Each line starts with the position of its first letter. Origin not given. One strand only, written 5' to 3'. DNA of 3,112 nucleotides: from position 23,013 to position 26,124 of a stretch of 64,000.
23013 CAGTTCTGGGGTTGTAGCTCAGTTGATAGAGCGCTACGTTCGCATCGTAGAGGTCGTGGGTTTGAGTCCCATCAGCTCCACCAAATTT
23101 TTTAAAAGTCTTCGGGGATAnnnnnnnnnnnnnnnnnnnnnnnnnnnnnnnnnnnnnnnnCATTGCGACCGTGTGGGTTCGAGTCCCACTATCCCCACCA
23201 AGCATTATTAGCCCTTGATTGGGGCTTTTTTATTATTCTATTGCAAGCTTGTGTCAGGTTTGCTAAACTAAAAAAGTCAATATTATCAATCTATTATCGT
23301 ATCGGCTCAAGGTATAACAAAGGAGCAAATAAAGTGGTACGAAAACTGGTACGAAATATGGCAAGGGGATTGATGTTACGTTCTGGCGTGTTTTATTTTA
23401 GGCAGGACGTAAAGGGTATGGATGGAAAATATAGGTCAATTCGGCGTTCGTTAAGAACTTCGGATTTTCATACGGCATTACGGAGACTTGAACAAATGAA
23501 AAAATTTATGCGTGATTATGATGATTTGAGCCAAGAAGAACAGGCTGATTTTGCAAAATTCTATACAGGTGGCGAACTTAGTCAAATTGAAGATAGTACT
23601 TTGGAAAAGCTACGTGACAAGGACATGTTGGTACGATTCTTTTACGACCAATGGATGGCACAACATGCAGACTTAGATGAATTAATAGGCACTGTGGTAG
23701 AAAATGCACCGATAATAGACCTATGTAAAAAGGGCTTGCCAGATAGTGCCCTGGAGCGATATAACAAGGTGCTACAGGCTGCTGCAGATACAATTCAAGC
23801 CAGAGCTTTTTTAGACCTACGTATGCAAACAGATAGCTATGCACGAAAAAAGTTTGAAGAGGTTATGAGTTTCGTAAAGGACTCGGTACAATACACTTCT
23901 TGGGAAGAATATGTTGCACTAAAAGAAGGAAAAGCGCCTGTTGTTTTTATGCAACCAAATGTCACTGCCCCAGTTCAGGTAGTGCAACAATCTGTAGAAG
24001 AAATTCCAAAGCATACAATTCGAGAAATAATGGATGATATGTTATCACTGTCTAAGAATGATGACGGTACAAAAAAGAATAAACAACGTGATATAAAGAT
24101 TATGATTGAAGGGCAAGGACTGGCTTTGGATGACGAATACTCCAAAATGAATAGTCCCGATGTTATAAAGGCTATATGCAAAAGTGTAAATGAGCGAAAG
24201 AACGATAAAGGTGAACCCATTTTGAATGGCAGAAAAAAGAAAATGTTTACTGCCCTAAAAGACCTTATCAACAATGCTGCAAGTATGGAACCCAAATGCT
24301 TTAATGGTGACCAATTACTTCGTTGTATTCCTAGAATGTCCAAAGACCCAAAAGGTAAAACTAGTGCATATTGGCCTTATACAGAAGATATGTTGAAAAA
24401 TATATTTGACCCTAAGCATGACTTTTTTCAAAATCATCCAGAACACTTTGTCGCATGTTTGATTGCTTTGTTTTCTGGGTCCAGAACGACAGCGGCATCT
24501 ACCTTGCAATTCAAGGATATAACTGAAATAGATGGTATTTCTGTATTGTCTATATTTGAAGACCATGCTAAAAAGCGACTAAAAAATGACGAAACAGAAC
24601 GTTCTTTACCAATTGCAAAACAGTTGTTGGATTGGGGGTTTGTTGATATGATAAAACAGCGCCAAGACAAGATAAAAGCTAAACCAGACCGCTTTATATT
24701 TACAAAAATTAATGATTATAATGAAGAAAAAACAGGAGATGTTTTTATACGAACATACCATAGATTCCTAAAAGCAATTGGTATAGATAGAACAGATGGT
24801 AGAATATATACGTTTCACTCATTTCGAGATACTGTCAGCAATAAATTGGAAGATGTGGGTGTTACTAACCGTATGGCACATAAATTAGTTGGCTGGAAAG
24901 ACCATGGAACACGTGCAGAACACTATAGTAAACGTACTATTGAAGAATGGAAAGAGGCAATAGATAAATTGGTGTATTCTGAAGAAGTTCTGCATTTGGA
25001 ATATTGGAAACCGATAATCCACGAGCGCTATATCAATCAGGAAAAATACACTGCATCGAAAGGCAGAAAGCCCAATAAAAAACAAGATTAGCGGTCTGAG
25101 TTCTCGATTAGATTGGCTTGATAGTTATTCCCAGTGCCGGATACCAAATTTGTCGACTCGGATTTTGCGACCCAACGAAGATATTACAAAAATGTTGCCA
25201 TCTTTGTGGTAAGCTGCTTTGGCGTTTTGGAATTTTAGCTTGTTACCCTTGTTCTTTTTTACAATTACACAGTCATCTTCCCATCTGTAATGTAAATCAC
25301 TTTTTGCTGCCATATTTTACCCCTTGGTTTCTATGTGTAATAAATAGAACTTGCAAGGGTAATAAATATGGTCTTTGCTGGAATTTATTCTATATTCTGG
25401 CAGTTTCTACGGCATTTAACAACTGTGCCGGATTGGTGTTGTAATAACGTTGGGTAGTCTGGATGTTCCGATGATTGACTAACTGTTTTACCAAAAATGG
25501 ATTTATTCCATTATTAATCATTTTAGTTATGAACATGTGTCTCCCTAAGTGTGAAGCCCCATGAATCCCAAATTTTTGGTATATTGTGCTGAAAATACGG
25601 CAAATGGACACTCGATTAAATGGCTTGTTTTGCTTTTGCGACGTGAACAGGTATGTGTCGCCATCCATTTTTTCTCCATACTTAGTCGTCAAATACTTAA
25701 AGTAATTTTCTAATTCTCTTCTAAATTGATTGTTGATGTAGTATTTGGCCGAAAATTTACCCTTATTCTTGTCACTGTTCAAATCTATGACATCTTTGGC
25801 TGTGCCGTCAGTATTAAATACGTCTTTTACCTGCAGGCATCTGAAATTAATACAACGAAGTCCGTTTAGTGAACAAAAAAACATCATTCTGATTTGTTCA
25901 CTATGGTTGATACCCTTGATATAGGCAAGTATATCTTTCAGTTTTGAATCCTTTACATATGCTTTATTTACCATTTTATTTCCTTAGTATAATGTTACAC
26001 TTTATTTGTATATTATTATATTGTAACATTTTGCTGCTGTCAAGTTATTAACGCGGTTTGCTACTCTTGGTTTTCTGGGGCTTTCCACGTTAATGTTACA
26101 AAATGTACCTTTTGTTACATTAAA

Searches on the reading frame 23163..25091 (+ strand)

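Call 3: search_protein_families(library=pfam, proteins=[window:23163-25091:+], max_evalue=0.01)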
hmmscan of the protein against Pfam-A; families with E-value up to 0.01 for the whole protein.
window:23163-25091:+ (642 aa): 2 families
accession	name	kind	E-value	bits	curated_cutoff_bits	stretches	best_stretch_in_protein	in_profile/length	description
PF00589.27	Phage_integrase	-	2.4e-06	27.9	27.1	1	431-590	27-167/172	Phage integrase family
PF20172.3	DUF6538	-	3.6e-05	23.8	27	1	70-112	2-47/60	Domain of unknown function (DUF6538)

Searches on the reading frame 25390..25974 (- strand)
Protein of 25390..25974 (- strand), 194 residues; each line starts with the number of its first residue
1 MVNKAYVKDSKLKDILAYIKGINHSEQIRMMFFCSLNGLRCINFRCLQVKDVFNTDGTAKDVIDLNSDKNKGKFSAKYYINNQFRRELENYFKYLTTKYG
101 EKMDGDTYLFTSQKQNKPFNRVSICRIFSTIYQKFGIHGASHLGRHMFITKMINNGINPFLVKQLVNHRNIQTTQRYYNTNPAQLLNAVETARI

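Call 3: search_protein_families(library=pfam, proteins=[window:25390-25974:-], max_evalue=0.01)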
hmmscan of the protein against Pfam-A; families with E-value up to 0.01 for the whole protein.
window:25390-25974:- (194 aa): 2 families
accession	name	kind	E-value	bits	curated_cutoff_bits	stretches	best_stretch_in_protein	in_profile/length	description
PF00589.27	Phage_integrase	-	1.9e-17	64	27.1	1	11-182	7-170/172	Phage integrase family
PF09119.15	SicP-binding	-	0.0024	18.3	25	1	82-121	34-73/84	SicP binding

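Call 4: search_protein_families(library=padloc, proteins=[window:25390-25974:-], max_evalue=0.01)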
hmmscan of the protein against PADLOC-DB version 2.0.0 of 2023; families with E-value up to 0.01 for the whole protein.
window:25390-25974:- (194 aa): 0 families

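Call 5: search_protein_families(library=ncbifam, proteins=[window:25390-25974:-], max_evalue=0.01)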
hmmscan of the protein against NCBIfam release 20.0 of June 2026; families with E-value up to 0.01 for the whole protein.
window:25390-25974:- (194 aa): 10 families
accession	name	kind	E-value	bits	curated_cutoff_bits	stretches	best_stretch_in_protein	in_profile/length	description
NF040815.2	recomb_XerA_Arch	equivalog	3.7e-15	56.2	220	1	6-185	96-259/263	site-specific tyrosine recombinase/integron integrase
TIGR02225.1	recomb_XerD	equivalog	1.2e-11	44.5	329.6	1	79-190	171-284/290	site-specific tyrosine recombinase XerD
TIGR02224.1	recomb_XerC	equivalog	3.1e-10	39.9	335.15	1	71-189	167-286/295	tyrosine recombinase XerC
NF003462.0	PRK05084.1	equivalog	1e-08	34.3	267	1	70-191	233-355/360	tyrosine recombinase XerS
NF007370.0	PRK09870.1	subfamily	3e-08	33.5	221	1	7-186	13-185/200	tyrosine-type DNA invertase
NF001399.0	PRK00283.1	subfamily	4.2e-07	29.5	279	1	71-189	173-292/300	tyrosine recombinase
NF002331.0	PRK01287.1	subfamily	2.4e-06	26.8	371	1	96-179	227-311/365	site-specific tyrosine recombinase XerC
NF007371.0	PRK09871.1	subfamily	0.00066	19.3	222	1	71-186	66-180/198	tyrosine-type DNA invertase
NF040693.1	recomb_GmtY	equivalog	0.00071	18.9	340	1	72-185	316-437/441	gamma-mobile-trio recombinase GmtY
TIGR02249.1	integrase_gron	subfamily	0.0049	16.2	265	0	139-177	259-297/315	integron integrase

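Call 83: search_protein_families(library=phrogs, proteins=[window:25390-25974:-], max_evalue=0.001)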
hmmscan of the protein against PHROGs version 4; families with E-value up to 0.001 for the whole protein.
window:25390-25974:- (194 aa): 6 families
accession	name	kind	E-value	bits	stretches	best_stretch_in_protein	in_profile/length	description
phrog_216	-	integration and excision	4.1e-28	99.3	1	5-189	54-233/301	integrase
phrog_1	-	integration and excision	5.7e-20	73.1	1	11-190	275-445/611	integrase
phrog_7269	-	integration and excision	2.8e-07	31.4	1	123-191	12-80/89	integrase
phrog_7685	-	integration and excision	3.5e-06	27.7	1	90-179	136-221/240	integrase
phrog_23271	-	unknown function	5.9e-05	24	1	136-180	6-50/67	-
phrog_34557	-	integration and excision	0.00065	20.5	0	119-180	105-166/183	integrase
